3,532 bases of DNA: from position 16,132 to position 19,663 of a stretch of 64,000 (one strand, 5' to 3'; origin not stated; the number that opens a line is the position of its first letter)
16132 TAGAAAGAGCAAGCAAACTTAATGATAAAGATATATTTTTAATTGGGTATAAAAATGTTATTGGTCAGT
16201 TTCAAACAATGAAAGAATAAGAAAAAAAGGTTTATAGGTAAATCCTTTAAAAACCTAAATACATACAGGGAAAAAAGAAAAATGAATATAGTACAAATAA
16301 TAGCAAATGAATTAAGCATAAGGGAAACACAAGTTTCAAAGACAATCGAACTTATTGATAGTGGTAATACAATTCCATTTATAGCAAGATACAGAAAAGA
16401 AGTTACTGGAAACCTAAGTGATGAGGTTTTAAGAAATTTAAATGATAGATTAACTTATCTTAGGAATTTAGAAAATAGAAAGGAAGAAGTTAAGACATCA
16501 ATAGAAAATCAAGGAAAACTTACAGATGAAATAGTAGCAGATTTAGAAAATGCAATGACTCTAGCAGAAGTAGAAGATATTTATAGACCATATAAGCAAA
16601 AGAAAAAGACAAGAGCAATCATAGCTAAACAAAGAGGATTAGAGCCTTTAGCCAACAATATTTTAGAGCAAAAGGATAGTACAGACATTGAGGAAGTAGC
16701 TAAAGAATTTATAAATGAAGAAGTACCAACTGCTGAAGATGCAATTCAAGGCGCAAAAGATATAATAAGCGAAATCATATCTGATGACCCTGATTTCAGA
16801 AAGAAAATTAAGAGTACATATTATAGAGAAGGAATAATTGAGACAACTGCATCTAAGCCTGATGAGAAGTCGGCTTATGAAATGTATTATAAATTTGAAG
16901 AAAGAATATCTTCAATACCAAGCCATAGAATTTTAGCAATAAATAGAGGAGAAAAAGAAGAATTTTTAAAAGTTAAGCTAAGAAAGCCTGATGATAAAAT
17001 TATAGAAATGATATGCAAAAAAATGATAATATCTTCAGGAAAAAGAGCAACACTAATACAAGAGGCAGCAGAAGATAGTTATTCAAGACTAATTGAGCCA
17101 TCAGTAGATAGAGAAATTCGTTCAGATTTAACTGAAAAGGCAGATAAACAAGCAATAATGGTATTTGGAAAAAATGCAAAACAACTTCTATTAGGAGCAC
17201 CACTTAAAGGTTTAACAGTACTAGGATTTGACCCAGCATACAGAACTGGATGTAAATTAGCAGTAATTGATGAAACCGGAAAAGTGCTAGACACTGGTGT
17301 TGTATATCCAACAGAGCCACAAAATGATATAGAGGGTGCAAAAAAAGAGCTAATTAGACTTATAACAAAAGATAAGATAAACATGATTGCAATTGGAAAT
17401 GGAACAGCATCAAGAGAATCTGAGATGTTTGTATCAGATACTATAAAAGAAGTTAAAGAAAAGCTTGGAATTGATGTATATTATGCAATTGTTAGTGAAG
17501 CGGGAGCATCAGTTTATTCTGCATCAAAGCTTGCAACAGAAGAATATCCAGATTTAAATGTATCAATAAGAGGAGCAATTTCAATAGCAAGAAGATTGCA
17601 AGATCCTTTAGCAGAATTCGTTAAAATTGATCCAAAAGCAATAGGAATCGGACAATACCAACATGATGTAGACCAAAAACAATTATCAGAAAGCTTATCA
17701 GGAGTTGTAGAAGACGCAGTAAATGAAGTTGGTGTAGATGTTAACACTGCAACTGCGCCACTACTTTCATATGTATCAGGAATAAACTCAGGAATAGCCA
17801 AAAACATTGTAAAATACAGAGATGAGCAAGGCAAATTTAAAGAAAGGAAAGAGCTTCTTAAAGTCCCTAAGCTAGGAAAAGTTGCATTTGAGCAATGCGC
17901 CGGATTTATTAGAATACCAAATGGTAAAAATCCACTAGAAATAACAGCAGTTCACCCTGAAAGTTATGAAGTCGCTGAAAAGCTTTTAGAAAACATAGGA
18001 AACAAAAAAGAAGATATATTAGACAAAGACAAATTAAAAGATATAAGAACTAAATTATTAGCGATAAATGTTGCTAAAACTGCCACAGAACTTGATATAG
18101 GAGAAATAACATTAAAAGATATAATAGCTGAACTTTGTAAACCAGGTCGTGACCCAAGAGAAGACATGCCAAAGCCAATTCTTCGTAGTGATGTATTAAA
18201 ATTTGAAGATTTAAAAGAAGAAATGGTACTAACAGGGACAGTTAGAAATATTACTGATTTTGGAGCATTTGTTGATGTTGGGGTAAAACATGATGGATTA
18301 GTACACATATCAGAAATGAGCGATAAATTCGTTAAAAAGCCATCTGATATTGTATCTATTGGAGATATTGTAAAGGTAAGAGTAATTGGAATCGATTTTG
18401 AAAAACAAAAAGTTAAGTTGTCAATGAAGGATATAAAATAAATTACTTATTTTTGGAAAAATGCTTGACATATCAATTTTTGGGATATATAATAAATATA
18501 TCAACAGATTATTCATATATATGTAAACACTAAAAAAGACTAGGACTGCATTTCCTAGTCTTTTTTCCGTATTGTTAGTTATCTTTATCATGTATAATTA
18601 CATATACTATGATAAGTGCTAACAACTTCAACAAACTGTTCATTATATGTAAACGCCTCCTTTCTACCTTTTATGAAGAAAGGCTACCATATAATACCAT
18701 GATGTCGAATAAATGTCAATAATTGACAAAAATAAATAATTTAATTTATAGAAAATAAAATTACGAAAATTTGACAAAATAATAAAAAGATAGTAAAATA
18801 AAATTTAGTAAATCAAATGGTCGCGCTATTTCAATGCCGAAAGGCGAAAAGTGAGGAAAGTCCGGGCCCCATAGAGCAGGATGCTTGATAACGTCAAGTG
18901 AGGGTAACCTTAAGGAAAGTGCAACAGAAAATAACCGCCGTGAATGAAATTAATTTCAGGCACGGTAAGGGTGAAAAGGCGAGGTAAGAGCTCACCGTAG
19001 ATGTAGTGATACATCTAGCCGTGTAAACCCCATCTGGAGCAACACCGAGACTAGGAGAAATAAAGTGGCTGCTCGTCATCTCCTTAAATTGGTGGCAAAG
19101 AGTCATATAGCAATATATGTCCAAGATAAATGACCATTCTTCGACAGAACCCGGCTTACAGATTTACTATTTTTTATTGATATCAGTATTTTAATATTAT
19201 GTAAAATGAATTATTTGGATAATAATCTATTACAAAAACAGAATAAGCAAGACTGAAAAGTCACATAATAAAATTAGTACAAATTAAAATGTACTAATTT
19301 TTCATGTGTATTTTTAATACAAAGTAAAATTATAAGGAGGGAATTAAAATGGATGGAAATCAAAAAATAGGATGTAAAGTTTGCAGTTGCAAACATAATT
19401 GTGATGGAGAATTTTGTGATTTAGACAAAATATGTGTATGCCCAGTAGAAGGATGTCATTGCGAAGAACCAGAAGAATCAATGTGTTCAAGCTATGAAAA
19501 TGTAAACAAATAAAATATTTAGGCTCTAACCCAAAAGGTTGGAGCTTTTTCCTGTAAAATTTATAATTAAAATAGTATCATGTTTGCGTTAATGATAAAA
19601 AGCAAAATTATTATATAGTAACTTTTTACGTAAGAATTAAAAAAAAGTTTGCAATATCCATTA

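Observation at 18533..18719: Self-contained small hydrophobic peptide module (type I toxin-like), convergent with tex next to rnpB; first of two paralogous copies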

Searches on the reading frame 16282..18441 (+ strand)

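Call 46: search_protein_families(library=pfam, proteins=[window:16282-18441:+], max_evalue=0.00001)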
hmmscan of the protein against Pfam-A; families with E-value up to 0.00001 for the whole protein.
window:16282-18441:+ (719 aa): 9 families
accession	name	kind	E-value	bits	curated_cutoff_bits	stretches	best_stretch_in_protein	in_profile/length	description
PF16921.10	Tex_YqgF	-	1.3e-54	184.4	27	1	312-440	2-126/126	Tex protein YqgF-like domain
PF09371.15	Tex_N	-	2.9e-31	107.5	32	1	1-75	1-75/75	Tex-like protein N-terminal domain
PF22706.1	Tex_central_region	-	1.4e-29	103.8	27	1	133-295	3-178/178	Tex central region-like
PF12836.13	HHH_3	-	2.9e-29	101.4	27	1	480-544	1-65/65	Helix-hairpin-helix motif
PF17674.7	HHH_9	-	2.7e-19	70.2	23.1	1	550-626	1-70/70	HHH domain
PF00575.29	S1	-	2.2e-18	66.8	22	1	645-716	3-74/74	S1 RNA binding domain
PF14635.12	HHH_7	-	1.1e-09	39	27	1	455-546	7-104/104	Helix-hairpin-helix motif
PF14639.11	YqgF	-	4.1e-09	36.8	35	1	328-448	25-148/150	Holliday-junction resolvase-like of SPT6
PF23459.1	S1_RRP5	-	3e-07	31.3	27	1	644-715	1-72/72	RRP5 S1 domain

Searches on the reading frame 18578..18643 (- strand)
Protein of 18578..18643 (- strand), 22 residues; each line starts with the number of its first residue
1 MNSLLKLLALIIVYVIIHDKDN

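Call 14: search_protein_families(library=pfam, proteins=[window:18578-18643:-], max_evalue=10)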
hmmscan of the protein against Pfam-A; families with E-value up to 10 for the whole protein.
seq(22 aa): 0 families

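Call 15: search_protein_families(library=ncbifam, proteins=[window:18578-18643:-], max_evalue=10)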
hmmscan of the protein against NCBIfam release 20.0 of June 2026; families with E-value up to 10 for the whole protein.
seq(22 aa): 0 families

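Call 16: list_cluster_members(proteins=[window:18578-18643:-, window:44856-44927:-])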
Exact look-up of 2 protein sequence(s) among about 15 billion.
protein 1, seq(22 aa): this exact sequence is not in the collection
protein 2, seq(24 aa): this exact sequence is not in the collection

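Call 38: search_solved_structures(query=A3, max_evalue=10, show_alignments=2)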
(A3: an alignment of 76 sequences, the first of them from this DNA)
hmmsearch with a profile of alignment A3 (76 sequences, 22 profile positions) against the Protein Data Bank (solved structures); distinct sequences matched with E-value up to 10: 1.
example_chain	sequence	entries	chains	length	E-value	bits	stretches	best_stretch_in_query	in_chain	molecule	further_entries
3exc_X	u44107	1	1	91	8.2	9.4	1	1-12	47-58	Uncharacterized protein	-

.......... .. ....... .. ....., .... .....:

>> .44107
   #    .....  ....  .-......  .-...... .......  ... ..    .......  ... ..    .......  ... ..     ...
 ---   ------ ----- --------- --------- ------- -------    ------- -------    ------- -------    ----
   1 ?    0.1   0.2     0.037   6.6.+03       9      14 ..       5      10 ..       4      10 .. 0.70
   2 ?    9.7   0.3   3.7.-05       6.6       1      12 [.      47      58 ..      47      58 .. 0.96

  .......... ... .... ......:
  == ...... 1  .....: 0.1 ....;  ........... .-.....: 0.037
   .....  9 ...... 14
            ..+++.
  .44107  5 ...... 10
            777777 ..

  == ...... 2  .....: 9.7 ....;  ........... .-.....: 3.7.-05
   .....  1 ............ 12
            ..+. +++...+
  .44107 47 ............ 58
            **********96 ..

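Call 39: search_protein_families(library=pfam, alignment_id=A3, max_evalue=10)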
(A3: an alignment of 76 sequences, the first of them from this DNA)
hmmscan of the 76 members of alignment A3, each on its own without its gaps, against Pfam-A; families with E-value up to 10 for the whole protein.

A. member 1, seq(22 aa): 0 families

B. families by the number of members that match (of 76 scanned): 2 families
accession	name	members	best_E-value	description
PF09716.15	ETRAMP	1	0.0086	Malarial early transcribed membrane protein (ETRAMP)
PF10960.13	Holin_BhlA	1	0.062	BhlA holin family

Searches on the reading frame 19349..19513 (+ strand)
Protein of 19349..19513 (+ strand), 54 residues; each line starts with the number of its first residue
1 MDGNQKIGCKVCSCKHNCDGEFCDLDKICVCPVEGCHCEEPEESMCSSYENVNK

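Call 17: find_encoding_contigs(protein=window:19349-19513:+, flank=4000, max_places=10)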
Protein window:19349-19513:+ (54 aa): 3 contigs read that carry it; 2 places shown.
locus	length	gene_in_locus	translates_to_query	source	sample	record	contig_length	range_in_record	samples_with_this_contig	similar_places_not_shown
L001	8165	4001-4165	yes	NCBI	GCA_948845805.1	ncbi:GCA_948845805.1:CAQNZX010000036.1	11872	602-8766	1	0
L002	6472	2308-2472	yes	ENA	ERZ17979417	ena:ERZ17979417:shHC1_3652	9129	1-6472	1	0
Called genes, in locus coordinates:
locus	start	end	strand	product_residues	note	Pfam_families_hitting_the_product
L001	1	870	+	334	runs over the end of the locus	-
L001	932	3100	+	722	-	-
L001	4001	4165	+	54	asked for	-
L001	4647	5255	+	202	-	PF12784:PDDEXK_2, PF27070:HTH_Rpn_C (faint)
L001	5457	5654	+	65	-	PF01136:Peptidase_U32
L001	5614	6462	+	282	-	-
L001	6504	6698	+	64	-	PF16325:Peptidase_U32_C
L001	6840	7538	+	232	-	PF04542:Sigma70_r2, PF04545:Sigma70_r4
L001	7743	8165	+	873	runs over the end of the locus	PF11897:DUF3417, PF00343:Phosphorylase, PF28476:GlgP_C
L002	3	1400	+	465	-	?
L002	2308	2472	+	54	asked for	-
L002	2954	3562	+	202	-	PF12784:PDDEXK_2, PF27070:HTH_Rpn_C (faint)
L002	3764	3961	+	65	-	PF01136:Peptidase_U32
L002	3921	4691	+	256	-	-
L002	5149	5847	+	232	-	PF04542:Sigma70_r2, PF04545:Sigma70_r4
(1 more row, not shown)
